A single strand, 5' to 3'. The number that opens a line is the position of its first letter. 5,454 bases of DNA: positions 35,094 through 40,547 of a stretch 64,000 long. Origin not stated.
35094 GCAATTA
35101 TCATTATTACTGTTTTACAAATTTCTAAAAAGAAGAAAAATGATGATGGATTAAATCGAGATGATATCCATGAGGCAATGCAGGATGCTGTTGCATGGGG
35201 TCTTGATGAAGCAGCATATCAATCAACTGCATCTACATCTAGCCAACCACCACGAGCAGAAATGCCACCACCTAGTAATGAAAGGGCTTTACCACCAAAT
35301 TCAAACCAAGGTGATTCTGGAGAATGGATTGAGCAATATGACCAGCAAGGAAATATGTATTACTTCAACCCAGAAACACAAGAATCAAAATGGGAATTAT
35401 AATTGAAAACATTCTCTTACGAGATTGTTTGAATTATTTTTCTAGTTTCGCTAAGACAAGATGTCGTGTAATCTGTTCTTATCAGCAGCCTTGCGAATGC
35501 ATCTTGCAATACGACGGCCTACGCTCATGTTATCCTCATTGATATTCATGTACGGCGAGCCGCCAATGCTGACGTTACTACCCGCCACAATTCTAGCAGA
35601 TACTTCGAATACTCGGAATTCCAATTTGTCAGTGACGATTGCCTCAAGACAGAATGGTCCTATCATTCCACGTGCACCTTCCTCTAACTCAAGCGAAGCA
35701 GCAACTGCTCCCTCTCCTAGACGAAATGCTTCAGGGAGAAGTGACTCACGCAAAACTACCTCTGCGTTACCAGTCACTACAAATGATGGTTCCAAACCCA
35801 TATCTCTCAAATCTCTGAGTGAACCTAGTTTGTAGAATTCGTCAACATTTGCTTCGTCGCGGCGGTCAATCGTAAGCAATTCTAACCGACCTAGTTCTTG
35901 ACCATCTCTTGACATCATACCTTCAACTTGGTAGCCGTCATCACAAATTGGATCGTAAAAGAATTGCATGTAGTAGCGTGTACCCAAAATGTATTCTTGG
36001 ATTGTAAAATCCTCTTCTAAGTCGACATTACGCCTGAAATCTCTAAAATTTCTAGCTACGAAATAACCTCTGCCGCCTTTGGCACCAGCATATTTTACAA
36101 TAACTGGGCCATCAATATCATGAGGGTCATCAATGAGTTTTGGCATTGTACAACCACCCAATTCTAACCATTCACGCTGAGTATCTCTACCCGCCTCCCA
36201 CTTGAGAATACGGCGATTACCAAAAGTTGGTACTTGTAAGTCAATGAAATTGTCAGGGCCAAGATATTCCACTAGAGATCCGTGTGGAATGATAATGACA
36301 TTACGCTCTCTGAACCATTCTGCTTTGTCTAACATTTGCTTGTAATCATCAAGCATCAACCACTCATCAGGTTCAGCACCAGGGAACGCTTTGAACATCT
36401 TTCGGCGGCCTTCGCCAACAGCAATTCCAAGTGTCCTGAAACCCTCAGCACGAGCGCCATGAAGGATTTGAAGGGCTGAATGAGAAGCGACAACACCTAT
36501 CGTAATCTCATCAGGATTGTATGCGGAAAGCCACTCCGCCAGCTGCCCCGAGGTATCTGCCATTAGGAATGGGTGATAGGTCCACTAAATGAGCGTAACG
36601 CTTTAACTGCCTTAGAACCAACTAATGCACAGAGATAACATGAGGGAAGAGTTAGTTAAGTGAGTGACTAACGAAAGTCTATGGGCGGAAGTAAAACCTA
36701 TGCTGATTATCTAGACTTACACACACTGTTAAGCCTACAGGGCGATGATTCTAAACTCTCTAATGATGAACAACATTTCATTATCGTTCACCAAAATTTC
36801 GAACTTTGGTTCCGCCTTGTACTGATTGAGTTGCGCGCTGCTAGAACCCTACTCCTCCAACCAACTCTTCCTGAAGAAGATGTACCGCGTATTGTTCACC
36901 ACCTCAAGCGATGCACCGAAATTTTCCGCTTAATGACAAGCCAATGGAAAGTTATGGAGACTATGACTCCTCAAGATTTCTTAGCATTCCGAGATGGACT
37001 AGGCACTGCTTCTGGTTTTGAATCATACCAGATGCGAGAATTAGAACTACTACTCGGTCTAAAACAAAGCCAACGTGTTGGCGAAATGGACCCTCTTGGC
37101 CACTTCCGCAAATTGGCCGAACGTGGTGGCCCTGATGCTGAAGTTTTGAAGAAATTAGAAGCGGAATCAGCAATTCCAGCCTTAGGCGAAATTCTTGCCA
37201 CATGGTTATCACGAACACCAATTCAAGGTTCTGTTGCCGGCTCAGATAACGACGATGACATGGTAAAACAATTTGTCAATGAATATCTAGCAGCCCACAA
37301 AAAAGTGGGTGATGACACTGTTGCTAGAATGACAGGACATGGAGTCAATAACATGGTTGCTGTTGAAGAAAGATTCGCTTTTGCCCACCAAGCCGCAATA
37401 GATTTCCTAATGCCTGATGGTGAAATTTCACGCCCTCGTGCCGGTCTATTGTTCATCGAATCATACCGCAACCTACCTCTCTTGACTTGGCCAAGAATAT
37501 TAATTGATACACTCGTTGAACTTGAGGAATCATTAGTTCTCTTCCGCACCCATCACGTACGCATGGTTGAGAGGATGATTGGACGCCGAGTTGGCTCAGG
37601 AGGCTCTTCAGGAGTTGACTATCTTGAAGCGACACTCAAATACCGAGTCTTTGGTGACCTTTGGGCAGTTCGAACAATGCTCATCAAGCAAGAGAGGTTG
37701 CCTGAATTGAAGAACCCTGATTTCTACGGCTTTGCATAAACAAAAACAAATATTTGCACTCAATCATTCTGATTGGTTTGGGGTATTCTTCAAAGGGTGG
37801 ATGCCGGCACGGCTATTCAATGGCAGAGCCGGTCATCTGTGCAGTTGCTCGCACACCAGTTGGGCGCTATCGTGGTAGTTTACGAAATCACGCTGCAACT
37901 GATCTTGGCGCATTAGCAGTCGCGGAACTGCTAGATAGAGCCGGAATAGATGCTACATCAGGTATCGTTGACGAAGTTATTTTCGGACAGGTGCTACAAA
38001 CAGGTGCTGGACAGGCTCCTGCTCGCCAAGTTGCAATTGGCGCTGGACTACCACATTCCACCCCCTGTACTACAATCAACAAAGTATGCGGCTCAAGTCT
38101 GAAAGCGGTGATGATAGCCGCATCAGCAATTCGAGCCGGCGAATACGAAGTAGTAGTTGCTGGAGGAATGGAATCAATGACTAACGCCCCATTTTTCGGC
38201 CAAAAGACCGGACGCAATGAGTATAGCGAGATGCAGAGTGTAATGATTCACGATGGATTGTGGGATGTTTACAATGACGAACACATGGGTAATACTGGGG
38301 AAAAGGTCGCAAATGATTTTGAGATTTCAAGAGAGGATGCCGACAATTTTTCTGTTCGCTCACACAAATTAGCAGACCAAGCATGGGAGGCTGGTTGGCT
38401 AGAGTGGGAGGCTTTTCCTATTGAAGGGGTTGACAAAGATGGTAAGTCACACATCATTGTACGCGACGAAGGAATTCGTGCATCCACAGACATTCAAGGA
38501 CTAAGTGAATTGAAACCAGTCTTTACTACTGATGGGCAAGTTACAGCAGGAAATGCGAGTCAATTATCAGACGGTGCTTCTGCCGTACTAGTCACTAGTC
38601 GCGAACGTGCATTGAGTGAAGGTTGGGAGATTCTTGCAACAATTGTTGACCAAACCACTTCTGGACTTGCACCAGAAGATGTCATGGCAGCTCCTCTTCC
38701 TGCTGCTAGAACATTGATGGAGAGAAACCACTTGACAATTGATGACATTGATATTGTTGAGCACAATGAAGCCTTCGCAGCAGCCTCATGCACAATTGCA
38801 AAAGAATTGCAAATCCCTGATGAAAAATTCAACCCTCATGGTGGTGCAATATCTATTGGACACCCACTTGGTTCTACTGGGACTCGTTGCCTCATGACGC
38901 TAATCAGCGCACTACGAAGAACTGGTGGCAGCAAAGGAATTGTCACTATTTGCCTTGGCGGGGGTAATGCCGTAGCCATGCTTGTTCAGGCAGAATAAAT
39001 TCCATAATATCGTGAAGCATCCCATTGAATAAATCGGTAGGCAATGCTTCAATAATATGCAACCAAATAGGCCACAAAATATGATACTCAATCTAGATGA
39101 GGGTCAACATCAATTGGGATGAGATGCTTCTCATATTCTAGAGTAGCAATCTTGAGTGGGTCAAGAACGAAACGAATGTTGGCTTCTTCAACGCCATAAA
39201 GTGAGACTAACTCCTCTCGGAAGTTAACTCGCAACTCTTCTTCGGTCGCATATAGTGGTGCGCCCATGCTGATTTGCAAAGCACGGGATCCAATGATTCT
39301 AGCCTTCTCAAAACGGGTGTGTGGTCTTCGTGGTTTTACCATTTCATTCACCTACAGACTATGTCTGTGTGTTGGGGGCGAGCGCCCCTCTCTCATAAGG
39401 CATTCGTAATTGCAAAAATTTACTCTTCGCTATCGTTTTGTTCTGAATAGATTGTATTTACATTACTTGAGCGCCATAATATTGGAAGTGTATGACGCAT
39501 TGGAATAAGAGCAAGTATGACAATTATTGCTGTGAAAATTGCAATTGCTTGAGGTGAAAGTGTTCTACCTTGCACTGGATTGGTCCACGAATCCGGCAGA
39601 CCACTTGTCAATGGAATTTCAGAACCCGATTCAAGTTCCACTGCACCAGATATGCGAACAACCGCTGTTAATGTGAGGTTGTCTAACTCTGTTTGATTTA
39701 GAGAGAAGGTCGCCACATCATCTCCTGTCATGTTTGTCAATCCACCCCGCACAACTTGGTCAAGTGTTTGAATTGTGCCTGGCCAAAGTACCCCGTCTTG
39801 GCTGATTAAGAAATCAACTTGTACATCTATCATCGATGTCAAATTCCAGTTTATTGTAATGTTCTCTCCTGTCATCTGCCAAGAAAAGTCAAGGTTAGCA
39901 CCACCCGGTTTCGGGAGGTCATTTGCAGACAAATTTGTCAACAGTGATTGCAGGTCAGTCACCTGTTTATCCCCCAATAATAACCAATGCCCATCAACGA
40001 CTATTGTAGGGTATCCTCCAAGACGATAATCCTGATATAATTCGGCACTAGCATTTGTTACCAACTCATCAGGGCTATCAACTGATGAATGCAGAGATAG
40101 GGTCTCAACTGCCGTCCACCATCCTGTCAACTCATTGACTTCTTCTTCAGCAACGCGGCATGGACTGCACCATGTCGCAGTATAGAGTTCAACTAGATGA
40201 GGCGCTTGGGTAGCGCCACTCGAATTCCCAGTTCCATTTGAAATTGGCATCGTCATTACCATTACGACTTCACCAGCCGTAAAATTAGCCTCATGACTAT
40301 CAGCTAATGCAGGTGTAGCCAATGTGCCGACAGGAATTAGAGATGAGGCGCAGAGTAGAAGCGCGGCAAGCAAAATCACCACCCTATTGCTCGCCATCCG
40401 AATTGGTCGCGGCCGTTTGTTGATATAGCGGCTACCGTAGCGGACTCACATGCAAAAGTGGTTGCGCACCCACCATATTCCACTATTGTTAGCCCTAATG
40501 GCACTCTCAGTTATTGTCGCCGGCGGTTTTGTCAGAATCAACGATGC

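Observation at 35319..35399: Textbook WW domain on the cytoplasmic side of an archaeal surface protein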

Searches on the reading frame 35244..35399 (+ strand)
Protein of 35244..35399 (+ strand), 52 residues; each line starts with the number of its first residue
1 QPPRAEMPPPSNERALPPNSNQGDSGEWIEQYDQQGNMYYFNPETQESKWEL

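Call 3: search_protein_families(library=pfam, proteins=[window:35244-35399:+], max_evalue=10)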
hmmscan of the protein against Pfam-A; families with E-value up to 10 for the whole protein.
window:35244-35399:+ (52 aa): 4 families
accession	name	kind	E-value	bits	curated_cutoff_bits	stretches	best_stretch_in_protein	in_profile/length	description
PF00397.32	WW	-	2.3e-09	37.6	26.9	1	27-51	4-29/31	WW domain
PF17451.8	Glyco_hyd_101C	-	0.016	16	25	1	16-52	64-98/119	Glycosyl hydrolase 101 beta sandwich domain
PF23517.1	WW_TCERG1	-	0.06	13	70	1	35-51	22-38/55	TCERG1 WW domain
PF23518.1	WW_2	-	0.1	12.6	27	1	25-49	9-33/36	WW domain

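Call 16: search_solved_structures(query=window:35244-35399:+, max_evalue=1, show_alignments=3)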
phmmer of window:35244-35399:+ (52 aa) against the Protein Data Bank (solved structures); distinct sequences matched with E-value up to 1: 43.
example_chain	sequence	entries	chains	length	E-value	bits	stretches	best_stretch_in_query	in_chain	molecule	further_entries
2l5f_A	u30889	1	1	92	1.2e-07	35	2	22-51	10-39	Pre-mRNA-processing factor 40 homolog A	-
8pxw_A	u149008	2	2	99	8.6e-07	32.3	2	23-51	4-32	Pre-mRNA-processing factor 40 homolog A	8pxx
1o6w_A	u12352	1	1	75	1.6e-06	31.5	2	28-51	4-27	PRE-MRNA PROCESSING PROTEIN PRP40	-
2jxw_A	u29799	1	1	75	4.9e-06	30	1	27-51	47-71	WW domain-binding protein 4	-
6n7p_J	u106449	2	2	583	0.00043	23.9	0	28-51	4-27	Pre-mRNA-processing protein PRP40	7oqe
5o9z_Q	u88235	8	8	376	0.0013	22.4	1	27-51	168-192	WW domain-binding protein 4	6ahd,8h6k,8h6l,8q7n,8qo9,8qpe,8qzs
1zr7_A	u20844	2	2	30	0.002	21.8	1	26-51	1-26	huntingtin-interacting protein HYPA/FBP11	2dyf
2ysi_A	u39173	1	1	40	0.0023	21.6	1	21-50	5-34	Transcription elongation regulator 1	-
1ywi_A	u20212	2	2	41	0.0044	20.7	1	26-51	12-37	Formin-binding protein 3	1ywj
2n4s_A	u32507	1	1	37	0.0055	20.4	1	26-51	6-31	Transcription elongation regulator 1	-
2mwe_A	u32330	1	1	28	0.006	20.3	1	27-51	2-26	Transcription elongation regulator 1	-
2jv4_A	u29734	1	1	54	0.008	19.9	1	22-51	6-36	Peptidyl-prolyl cis/trans isomerase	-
2mwd_A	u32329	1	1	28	0.0082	19.9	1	27-51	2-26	Transcription elongation regulator 1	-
2mw9_A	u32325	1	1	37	0.0083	19.9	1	26-51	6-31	Transcription elongation regulator 1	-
2n4r_A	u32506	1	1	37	0.0099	19.6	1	26-51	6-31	Transcription elongation regulator 1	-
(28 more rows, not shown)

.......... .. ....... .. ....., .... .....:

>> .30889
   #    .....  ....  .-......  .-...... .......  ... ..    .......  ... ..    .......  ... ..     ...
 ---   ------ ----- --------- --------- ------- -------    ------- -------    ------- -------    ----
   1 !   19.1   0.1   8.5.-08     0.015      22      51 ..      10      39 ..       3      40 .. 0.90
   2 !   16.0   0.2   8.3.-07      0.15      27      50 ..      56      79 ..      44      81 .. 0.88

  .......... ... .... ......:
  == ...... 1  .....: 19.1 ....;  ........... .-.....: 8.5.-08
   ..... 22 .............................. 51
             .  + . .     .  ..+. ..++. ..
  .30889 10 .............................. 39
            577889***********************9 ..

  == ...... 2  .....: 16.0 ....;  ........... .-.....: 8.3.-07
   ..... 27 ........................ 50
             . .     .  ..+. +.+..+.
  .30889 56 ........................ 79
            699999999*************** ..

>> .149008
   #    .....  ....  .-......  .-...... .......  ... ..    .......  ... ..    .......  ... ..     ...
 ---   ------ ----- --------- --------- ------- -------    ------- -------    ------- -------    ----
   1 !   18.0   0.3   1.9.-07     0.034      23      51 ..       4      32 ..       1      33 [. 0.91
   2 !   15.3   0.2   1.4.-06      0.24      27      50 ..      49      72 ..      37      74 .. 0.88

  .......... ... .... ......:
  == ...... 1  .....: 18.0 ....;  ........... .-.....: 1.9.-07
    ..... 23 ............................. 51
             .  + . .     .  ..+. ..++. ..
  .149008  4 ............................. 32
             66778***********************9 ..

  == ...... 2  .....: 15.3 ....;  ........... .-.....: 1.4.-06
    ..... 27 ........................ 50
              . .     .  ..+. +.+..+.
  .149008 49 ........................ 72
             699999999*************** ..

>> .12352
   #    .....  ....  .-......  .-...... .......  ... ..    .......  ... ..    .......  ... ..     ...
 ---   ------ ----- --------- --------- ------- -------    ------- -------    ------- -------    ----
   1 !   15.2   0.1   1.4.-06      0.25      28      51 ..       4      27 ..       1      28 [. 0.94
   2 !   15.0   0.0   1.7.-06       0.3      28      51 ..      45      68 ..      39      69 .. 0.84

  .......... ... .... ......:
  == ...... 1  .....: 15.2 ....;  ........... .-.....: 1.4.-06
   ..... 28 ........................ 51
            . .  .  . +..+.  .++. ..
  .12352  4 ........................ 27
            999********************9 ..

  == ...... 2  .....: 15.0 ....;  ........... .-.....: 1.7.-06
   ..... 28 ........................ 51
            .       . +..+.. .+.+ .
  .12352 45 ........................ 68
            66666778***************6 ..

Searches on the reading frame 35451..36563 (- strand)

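Call 12: search_protein_families(library=pfam, proteins=[window:35451-36563:-], max_evalue=1)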
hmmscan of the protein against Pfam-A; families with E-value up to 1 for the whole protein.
window:35451-36563:- (370 aa): 3 families
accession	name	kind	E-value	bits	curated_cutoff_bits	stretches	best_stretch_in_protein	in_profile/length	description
PF06973.17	DUF1297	-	1.4e-50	171.9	23.8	1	184-369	21-187/188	Domain of unknown function (DUF1297)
PF06849.18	DUF1246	-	7.3e-37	126.5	25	1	22-143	1-121/122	Protein of unknown function (DUF1246)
PF02786.22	CPSase_L_D2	-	0.056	13.4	19.8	1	148-179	35-66/211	Carbamoyl-phosphate synthase L chain, ATP binding domain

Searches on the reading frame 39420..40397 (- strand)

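Call 12: search_protein_families(library=pfam, proteins=[window:39420-40397:-], max_evalue=1)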
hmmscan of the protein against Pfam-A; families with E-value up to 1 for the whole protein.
window:39420-40397:- (325 aa): 5 families
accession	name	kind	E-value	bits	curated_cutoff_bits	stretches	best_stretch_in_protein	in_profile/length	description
PF13462.12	Thioredoxin_4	-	0.0023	18.6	23.2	1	54-90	2-38/165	Thioredoxin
PF00085.26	Thioredoxin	-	0.0099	16.3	23.5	1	64-132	18-76/103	Thioredoxin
PF13098.12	Thioredoxin_2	-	0.022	15.5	27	1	67-134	7-81/104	Thioredoxin-like domain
PF21374.3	WsaF_N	-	0.031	14.8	27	1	79-130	80-131/156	WsaF, N-terminal domain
PF11551.14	Omp28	-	0.087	13.1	34.9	1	119-240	3-131/171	Outer membrane protein Omp28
